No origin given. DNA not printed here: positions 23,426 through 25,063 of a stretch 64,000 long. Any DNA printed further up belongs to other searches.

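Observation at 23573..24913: HD-GYP domain with eroded metal-binding residues but intact GYP loop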

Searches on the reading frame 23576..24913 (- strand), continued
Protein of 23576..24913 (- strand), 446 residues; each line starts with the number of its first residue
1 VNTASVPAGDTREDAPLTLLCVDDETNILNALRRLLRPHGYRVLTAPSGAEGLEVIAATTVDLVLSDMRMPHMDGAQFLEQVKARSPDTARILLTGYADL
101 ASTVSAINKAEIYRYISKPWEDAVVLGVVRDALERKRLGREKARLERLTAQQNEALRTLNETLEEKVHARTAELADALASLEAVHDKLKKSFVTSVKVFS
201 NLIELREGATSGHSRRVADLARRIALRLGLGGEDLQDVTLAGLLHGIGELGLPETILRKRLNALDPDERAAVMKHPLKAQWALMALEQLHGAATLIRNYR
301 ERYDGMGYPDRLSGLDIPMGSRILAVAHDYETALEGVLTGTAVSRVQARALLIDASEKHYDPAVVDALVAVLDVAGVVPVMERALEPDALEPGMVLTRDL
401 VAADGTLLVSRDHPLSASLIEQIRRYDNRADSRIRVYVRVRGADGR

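Call 23: find_encoding_contigs(protein=P0066, flank=8000, max_places=1)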
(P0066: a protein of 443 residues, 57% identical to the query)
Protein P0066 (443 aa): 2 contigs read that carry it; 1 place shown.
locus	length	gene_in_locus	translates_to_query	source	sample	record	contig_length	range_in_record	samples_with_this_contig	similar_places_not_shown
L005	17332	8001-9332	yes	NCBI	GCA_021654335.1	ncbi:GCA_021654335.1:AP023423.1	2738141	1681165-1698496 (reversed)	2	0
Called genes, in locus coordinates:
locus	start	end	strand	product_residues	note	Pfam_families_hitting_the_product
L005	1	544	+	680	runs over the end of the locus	PF22745:Nlig-Ia, PF01653:DNA_ligase_aden, PF03120:OB_DNA_ligase, PF03119:DNA_ligase_ZBD, PF14520:HHH_5, PF12826:HHH_2, PF14520:HHH_5, PF00533:BRCT, +1 more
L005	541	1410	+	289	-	PF00483:NTP_transferase, PF12804:NTP_transf_3 (faint)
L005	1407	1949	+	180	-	PF00156:Pribosyltran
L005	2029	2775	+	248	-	PF01048:PNP_UDP_1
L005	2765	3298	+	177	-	PF01327:Pep_deformylase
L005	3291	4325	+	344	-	PF07885:Ion_trans_2, PF02254:TrkA_N, PF02080:TrkA_C (weak)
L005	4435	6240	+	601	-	PF00072:Response_reg, PF00990:GGDEF, PF00563:EAL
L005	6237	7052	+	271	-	PF00072:Response_reg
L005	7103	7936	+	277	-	PF08668:HDOD, PF01966:HD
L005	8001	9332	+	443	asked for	PF00072:Response_reg, PF08668:HDOD, PF13487:HD_5, PF01966:HD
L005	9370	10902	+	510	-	PF01814:Hemerythrin, PF02518:HATPase_c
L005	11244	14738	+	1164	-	PF00989:PAS, PF08448:PAS_4, PF08448:PAS_4, PF13426:PAS_9, PF00989:PAS, PF13426:PAS_9, PF01590:GAF, PF13185:GAF_2, +12 more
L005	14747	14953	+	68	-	-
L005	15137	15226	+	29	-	-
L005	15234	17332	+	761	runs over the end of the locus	PF08448:PAS_4 (faint), PF00989:PAS (weak), PF13426:PAS_9 (faint), PF08447:PAS_3, PF00990:GGDEF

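Call 24: find_encoding_contigs(protein=P0036, flank=8000, max_places=1)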
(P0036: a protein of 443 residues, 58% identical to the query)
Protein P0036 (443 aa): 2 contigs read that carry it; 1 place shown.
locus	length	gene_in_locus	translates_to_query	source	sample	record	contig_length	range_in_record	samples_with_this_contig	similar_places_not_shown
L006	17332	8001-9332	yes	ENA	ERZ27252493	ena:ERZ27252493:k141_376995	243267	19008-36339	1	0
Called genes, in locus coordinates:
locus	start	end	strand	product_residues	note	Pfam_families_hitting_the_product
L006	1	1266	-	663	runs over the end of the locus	PF00580:UvrD-helicase, PF01443:Viral_helicase1 (faint), PF13245:AAA_19, PF13604:AAA_30 (faint), PF13361:UvrD_C, PF13538:UvrD_C_2 (weak)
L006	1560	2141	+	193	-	PF00072:Response_reg, PF03861:ANTAR (weak)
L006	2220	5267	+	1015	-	PF11563:Protoglobin, PF00989:PAS (weak), PF08448:PAS_4 (weak), PF13426:PAS_9 (weak), PF08447:PAS_3, PF00990:GGDEF, PF00563:EAL, PF00072:Response_reg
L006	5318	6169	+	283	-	PF08668:HDOD, PF01966:HD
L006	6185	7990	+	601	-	PF01590:GAF, PF13185:GAF_2, PF13492:GAF_3 (weak), PF13426:PAS_9 (weak), PF08447:PAS_3, PF02518:HATPase_c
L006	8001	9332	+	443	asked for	PF00072:Response_reg, PF08668:HDOD (weak), PF13487:HD_5, PF01966:HD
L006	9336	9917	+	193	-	PF00072:Response_reg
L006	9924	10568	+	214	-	PF00025:Arf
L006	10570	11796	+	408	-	PF00512:HisKA (faint), PF02518:HATPase_c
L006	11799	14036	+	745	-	PF00072:Response_reg, PF05157:MshEN, PF00437:T2SSE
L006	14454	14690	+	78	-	-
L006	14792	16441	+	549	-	PF00005:ABC_tran, PF02463:SMC_N (faint), PF13304:AAA_21 (faint), PF12848:ABC_tran_Xtn, PF00005:ABC_tran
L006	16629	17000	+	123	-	PF02077:SURF4 (weak), PF07291:MauE, PF07681:DoxX, PF13564:DoxX_2 (faint)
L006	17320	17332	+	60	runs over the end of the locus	-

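Call 25: find_encoding_contigs(protein=P0025, flank=8000, max_places=1)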
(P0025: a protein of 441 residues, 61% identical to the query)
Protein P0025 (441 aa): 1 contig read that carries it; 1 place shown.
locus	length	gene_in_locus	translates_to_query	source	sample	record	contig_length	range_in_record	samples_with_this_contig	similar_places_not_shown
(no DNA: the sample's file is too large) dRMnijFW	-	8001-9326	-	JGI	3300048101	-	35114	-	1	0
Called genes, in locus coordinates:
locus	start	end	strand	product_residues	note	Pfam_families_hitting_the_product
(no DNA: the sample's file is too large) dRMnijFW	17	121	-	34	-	-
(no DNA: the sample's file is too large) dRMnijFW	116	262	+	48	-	-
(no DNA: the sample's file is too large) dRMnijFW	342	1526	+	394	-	PF07690:MFS_1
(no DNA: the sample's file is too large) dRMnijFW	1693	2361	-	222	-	PF01209:Ubie_methyltran (weak), PF13489:Methyltransf_23, PF01135:PCMT (weak), PF01728:FtsJ (weak), PF13847:Methyltransf_31, PF08241:Methyltransf_11, PF08242:Methyltransf_12, PF13649:Methyltransf_25, +2 more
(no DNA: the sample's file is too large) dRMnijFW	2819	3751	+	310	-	PF00753:Lactamase_B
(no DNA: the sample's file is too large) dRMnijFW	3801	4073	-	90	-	-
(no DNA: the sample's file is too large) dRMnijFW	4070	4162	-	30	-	-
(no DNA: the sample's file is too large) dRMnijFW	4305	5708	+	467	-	PF22807:TrAA12, PF01436:NHL (faint), PF23500:DUF7133, PF07995:GSDH, PF22807:TrAA12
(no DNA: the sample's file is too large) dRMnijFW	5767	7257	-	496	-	PF01436:NHL (faint)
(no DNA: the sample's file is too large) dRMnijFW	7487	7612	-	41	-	-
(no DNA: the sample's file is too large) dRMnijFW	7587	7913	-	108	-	-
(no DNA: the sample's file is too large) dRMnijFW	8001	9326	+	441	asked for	PF00072:Response_reg, PF13487:HD_5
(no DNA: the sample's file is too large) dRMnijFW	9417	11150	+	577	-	PF05992:SbmA_BacA, PF06472:ABC_membrane_2, PF00005:ABC_tran, PF13555:AAA_29 (weak), PF13304:AAA_21 (faint)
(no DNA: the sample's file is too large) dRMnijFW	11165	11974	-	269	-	PF01226:Form_Nir_trans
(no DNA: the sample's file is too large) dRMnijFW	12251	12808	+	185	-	-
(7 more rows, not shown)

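Call 35: find_related_loci(query=A1, collection=genome_contigs, flank=9000)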
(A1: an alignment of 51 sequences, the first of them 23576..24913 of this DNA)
Query A1 (446 aa) in genome_contigs; peptide patterns used: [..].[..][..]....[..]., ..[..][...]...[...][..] (x = any residue, [..] = any of these).
600 stretches matched a pattern (row limit reached: there are more); 595 encode a relative of the query (tblastn E <= 1e-3); the best 80 are kept; 80 distinct loci.
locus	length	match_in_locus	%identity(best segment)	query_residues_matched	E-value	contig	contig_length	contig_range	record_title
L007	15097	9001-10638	55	15-439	2e-136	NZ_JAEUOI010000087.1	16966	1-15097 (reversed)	MAG: Propionivibrio sp. isolate new MAG-195 k141_1572145, whole genome shotgun sequence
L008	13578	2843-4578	52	12-439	1e-135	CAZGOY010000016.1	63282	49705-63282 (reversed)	MAG TPA_asm: uncultured Sulfuricella sp. isolate binchicken_co266_147 genome assembly, contig: NODE_995_length_63282_cov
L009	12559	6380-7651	52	18-439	9e-135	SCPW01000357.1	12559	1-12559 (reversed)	MAG: Gallionella sp. isolate DP16D_bin.1 DP16D_bin.1-93745, whole genome shotgun sequence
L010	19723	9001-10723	49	13-439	9e-130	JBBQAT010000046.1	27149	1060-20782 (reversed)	MAG: Burkholderiales bacterium isolate Co_metawrap_1439 Cmw_1439_k141_7523617_length_27149_cov_18.9973, whole genome sho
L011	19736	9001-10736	48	5-440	4e-125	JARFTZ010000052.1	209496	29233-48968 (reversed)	MAG: Gammaproteobacteria bacterium isolate SCS_cbin_148 SCS_cbin_148_cosample_000014380804, whole genome shotgun sequenc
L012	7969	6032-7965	52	1-369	1e-119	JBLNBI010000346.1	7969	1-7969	MAG: Actinomycetota bacterium isolate MAG155 PRJNA951521_bin16_renamed_345, whole genome shotgun sequence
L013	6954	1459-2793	45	7-446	8e-114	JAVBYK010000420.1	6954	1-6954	MAG: bacterium isolate GS31 4856, whole genome shotgun sequence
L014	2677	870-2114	45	18-434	4e-118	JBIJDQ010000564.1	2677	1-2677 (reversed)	MAG: Rhodoferax sp. isolate ME2006-08-22D15_3300044611_group2_bin7 Rohwer_bin2244_scaffold_91457_c1, whole genome shotgu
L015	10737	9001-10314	45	8-438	4e-110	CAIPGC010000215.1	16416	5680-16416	MAG: uncultured beta proteobacterium isolate KTt_bin-0340 genome assembly, contig: bin-0340:215/332, whole genome shotgu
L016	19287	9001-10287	48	18-445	2e-109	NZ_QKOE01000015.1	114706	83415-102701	Parazoarcus communis SWub3 = DSM 12120 strain SWub3 NODE_15_length_114706_cov_154.081647, whole genome shotgun sequence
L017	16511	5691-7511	46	1-443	3e-108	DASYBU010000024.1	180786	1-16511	MAG TPA_asm: Burkholderiaceae bacterium isolate SMAG_U4915 k141_191797, whole genome shotgun sequence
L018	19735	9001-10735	46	7-424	4e-105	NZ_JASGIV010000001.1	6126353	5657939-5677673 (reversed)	MAG: Roseateles sp. isolate 5N037 JMF-2111-06-0005.ont.bin.37_0, whole genome shotgun sequence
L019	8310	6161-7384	43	18-423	2e-102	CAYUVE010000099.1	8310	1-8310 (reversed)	MAG TPA_asm: uncultured Thiotrichales bacterium isolate SRP135972_co2_294 genome assembly, contig: NODE_11784_length_831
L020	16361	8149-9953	52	15-439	2e-132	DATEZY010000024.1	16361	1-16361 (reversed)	MAG TPA_asm: Azospira sp. isolate SMAG_U8487 k141_786471, whole genome shotgun sequence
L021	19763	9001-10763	40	17-440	7e-91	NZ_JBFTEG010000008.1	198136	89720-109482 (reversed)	Pseudomonas zhanjiangensis strain 25A3E NODE_8, whole genome shotgun sequence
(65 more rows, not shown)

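Call 36: predict_structure(alignment_id=A1)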
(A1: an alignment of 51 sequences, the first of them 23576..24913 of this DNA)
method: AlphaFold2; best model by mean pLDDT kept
length: 446 residues; sequences in the alignment: 51
mean_pLDDT: 81.8   pTM: 0.46
mean pLDDT of the five models: 81.8, 81.4, 81.1, 80.9, 79.0
residues with pLDDT >= 90: 180; 70-90: 179; 50-70: 67; < 50: 20
segments of 3 or more residues with pLDDT < 50: 1-12, 443-446
pLDDT, mean of each block of 10 residues (from residue 1): 38 73 95 94 95 95 94 92 94 82 85 90 94 90 91 92 90 88 76 69 54 82 94 89 71 55 71 59 64 87 85 93 95 80 84 92 95 72 83 84 74 85 82 78 44
secondary structure, 60 per line:
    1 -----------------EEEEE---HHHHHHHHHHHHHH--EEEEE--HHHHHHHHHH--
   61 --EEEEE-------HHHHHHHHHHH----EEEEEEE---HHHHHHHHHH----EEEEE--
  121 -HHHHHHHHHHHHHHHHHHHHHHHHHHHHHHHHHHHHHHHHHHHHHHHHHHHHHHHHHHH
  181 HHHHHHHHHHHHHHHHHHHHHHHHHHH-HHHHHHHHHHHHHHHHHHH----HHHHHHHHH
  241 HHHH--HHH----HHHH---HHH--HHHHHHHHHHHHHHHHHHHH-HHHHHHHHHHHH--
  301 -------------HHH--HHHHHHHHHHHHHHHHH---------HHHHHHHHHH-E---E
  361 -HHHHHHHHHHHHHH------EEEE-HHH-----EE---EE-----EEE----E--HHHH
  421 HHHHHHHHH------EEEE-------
elements in order: E18-22 H26-39 E42-46 H49-58 E63-67 H75-85 E90-96 H100-109 E114-118 H122-207 H209-227 H232-244 H254-257 H266-285 H287-298 H319-335 H345-354 H362-375 E382-385 E407-409 H417-429 E436-439

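Call 38: fold_search(model_id=the predicted structure, library=pdb)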
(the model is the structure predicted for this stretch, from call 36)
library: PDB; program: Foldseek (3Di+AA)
matches with E <= 10: 1634; with E <= 0.001: 573
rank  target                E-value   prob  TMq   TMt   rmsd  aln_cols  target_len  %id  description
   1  3hv2_B                6.1e-11  1.00  0.27  0.95   0.9       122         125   42  Crystal structure of signal receiver domain OF HD domain-containing protein FROM Pseudomonas fluorescens Pf-5 (released 2009-06-23)
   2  3hv2_A                7.1e-11  1.00  0.28  0.89   1.2       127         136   42  Crystal structure of signal receiver domain OF HD domain-containing protein FROM Pseudomonas fluorescens Pf-5 (released 2009-06-23)
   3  9rbz_B                3.5e-10  1.00  0.36  0.73   5.4       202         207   29  DvhD, HD-GYP domain, c-di-GMP-bound (released 2026-03-04)
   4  9rbz_A                3.7e-10  1.00  0.36  0.73   5.2       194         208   30  DvhD, HD-GYP domain, c-di-GMP-bound (released 2026-03-04)
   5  9rbz_C                6.9e-10  1.00  0.36  0.74   4.6       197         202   30  DvhD, HD-GYP domain, c-di-GMP-bound (released 2026-03-04)
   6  2rjn                  8.5e-10  1.00  0.27  0.87   1.4       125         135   45  Crystal structure of an uncharacterized protein Q2BKU2 from Neptuniibacter caesariensis (released 2007-10-23)
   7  2jk1                  1.6e-09  1.00  0.27  0.85   1.6       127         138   38  Crystal structure of the wild-type HupR receiver domain (released 2008-11-11)
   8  4r8z_B                2.1e-09  1.00  0.37  0.72   3.6       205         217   26  Crystal Structure of PA4781 HD-GYP domain from Pseudomonas aeruginosa at 2.2A resolution showing a bi-metallic Ni ion  (released 2015-03-04)
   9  3jte                  3.4e-09  1.00  0.26  0.89   1.6       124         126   34  Crystal structure of response regulator receiver domain Protein from clostridium thermocellum (released 2009-09-22)
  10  9rbz_D                3.8e-09  1.00  0.36  0.73   5.1       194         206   30  DvhD, HD-GYP domain, c-di-GMP-bound (released 2026-03-04)
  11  4r8z_A                4.0e-09  1.00  0.37  0.71   3.8       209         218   27  Crystal Structure of PA4781 HD-GYP domain from Pseudomonas aeruginosa at 2.2A resolution showing a bi-metallic Ni ion  (released 2015-03-04)
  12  2vuh                  9.7e-09  1.00  0.28  0.87   1.7       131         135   38  Crystal structure of the D55E mutant of the HupR receiver domain (released 2008-11-11)
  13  4mcw_B                1.1e-08  1.00  0.36  0.44   4.4       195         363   26  Crystal structure of a HD-GYP domain (a cyclic-di-GMP phosphodiesterase) containing a tri-nuclear metal centre (released 2014-02-19)
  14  6swl_B                1.2e-08  1.00  0.27  0.88   1.7       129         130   28  The REC domain of XynC, a response regulator from Geobacillus stearothermophilus (released 2020-10-14)
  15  2vui                  1.8e-08  1.00  0.28  0.85   1.9       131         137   39  Crystal structure of the HupR receiver domain in inhibitory phospho- state (released 2008-11-11)
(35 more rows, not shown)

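Call 51: search_protein_families(library=ncbifam, proteins=[P0005, P0018, P0032, P0008, P0066, P0036, P0079, P0101, P0049, P0113], max_evalue=1e-30)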
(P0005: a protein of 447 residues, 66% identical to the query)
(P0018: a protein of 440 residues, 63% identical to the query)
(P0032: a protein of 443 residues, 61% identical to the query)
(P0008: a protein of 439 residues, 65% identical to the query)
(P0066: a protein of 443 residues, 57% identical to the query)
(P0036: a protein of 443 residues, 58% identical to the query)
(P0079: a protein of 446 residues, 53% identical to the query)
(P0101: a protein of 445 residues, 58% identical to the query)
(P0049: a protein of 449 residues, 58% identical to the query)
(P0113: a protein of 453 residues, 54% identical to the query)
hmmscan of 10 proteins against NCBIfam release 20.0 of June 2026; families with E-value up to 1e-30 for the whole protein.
P0005 (447 aa): 1 family
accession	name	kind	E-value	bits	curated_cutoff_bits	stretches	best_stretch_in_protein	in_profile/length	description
NF053512.1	nitric_RR_NosR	exception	4e-166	553.2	400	1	18-437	1-422/422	response regulator c-di-GMP phosphodiesterase, NosR family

P0018 (440 aa): 1 family
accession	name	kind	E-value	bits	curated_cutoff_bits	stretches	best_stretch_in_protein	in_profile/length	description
NF053512.1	nitric_RR_NosR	exception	2.1e-160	534.4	400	1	18-437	1-422/422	response regulator c-di-GMP phosphodiesterase, NosR family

P0032 (443 aa): 1 family
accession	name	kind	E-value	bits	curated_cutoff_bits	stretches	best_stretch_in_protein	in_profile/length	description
NF053512.1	nitric_RR_NosR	exception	6.7e-159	529.4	400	1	9-428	1-422/422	response regulator c-di-GMP phosphodiesterase, NosR family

P0008 (439 aa): 1 family
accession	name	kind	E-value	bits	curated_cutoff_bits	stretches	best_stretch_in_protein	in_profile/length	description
NF053512.1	nitric_RR_NosR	exception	1.3e-161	538.4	400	1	17-436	1-422/422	response regulator c-di-GMP phosphodiesterase, NosR family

P0066 (443 aa): 1 family
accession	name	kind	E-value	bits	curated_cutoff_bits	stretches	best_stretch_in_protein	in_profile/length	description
NF053512.1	nitric_RR_NosR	exception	4.2e-177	589.4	400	1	20-438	1-420/422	response regulator c-di-GMP phosphodiesterase, NosR family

P0036 (443 aa): 1 family
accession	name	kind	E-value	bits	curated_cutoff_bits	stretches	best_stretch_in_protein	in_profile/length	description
NF053512.1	nitric_RR_NosR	exception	9.8e-176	584.9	400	1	18-439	1-422/422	response regulator c-di-GMP phosphodiesterase, NosR family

P0079 (446 aa): 1 family
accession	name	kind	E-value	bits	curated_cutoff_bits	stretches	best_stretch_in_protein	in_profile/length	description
NF053512.1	nitric_RR_NosR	exception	3.3e-175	583.2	400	1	20-440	1-422/422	response regulator c-di-GMP phosphodiesterase, NosR family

P0101 (445 aa): 1 family
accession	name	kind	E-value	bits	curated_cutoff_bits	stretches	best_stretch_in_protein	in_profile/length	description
NF053512.1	nitric_RR_NosR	exception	1.8e-166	554.4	400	1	19-439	1-422/422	response regulator c-di-GMP phosphodiesterase, NosR family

P0049 (449 aa): 1 family
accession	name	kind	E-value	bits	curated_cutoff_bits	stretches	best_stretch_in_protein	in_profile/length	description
NF053512.1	nitric_RR_NosR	exception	2.8e-176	586.7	400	1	23-444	1-422/422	response regulator c-di-GMP phosphodiesterase, NosR family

P0113 (453 aa): 1 family
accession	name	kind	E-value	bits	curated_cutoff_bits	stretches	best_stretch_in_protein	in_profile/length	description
NF053512.1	nitric_RR_NosR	exception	2.1e-164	547.6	400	1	16-449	1-422/422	response regulator c-di-GMP phosphodiesterase, NosR family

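Call 54: find_encoding_contigs(protein=P0008, flank=9000, max_places=1)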
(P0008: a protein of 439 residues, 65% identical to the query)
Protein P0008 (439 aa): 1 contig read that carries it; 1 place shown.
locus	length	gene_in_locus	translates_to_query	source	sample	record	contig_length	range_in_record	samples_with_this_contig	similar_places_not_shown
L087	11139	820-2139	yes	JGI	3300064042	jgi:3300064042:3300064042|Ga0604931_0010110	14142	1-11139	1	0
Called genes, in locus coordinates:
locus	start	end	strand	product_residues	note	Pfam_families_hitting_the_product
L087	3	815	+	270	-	?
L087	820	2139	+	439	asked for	PF00072:Response_reg, PF13487:HD_5, PF01966:HD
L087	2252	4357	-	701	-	PF02743:dCache_1, PF00672:HAMP, PF00989:PAS, PF08448:PAS_4, PF13426:PAS_9, PF08447:PAS_3 (weak), PF07730:HisKA_3 (weak), PF02518:HATPase_c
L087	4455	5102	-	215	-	PF00072:Response_reg, PF00196:GerE, PF08281:Sigma70_r4_2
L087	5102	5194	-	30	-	-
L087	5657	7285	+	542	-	-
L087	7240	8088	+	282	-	-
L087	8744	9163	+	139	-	-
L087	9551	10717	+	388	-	-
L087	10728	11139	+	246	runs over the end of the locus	-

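Call 55: find_encoding_contigs(protein=P0019, flank=9000, max_places=1)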
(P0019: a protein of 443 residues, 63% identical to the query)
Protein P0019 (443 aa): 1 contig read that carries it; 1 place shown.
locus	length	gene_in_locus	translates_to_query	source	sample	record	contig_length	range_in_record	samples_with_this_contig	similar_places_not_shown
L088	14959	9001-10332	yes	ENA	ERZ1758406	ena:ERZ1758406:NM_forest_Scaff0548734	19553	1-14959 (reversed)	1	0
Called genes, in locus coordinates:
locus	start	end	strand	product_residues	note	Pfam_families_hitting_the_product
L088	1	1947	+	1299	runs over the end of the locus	PF00072:Response_reg, PF00989:PAS, PF08447:PAS_3, PF08448:PAS_4, PF13188:PAS_8, PF13426:PAS_9, PF00989:PAS, PF08448:PAS_4, +9 more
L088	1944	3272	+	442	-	PF00072:Response_reg, PF02518:HATPase_c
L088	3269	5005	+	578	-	PF00154:RecA_N (faint), PF03796:DnaB_C (faint), PF06745:ATPase, PF23442:DUF7125 (faint), PF13401:AAA_22 (faint), PF13481:AAA_25 (faint), PF06745:ATPase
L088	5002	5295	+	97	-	PF07689:KaiB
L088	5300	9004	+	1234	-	PF08448:PAS_4, PF00989:PAS, PF08447:PAS_3, PF08448:PAS_4, PF13426:PAS_9, PF01590:GAF, PF13185:GAF_2, PF13492:GAF_3, +5 more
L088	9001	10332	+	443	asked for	PF00072:Response_reg, PF13487:HD_5, PF01966:HD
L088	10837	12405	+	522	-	PF02321:OEP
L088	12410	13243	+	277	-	PF25917:BSH_RND (faint)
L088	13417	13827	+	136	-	PF01583:APS_kinase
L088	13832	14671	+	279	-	PF00685:Sulfotransfer_1, PF13469:Sulfotransfer_3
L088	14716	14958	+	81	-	?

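Call 56: find_encoding_contigs(protein=P0015, flank=9000, max_places=1)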
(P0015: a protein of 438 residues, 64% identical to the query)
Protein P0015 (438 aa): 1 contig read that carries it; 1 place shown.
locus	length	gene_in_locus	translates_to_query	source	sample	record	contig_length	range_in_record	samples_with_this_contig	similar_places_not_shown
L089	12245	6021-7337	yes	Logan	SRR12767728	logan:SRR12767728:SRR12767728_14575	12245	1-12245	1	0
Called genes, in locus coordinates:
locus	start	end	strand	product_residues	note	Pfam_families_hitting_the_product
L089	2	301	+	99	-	?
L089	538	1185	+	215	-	PF00072:Response_reg, PF08281:Sigma70_r4_2 (weak), PF00196:GerE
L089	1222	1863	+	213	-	PF00072:Response_reg, PF00196:GerE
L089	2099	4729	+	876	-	PF00072:Response_reg, PF00989:PAS (weak), PF08448:PAS_4, PF00990:GGDEF, PF00563:EAL, PF00072:Response_reg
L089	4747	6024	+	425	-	PF00072:Response_reg, PF02518:HATPase_c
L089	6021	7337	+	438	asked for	PF00072:Response_reg, PF13487:HD_5, PF01966:HD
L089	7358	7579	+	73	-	-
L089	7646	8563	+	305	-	PF08240:ADH_N, PF00107:ADH_zinc_N, PF13602:ADH_zinc_N_2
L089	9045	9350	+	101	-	PF04972:BON (weak)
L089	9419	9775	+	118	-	PF07883:Cupin_2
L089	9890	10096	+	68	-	PF20104:DUF6494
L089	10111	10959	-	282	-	PF00126:HTH_1, PF03466:LysR_substrate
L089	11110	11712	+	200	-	PF00081:Sod_Fe_N, PF02777:Sod_Fe_C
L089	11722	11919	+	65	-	-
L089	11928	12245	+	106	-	?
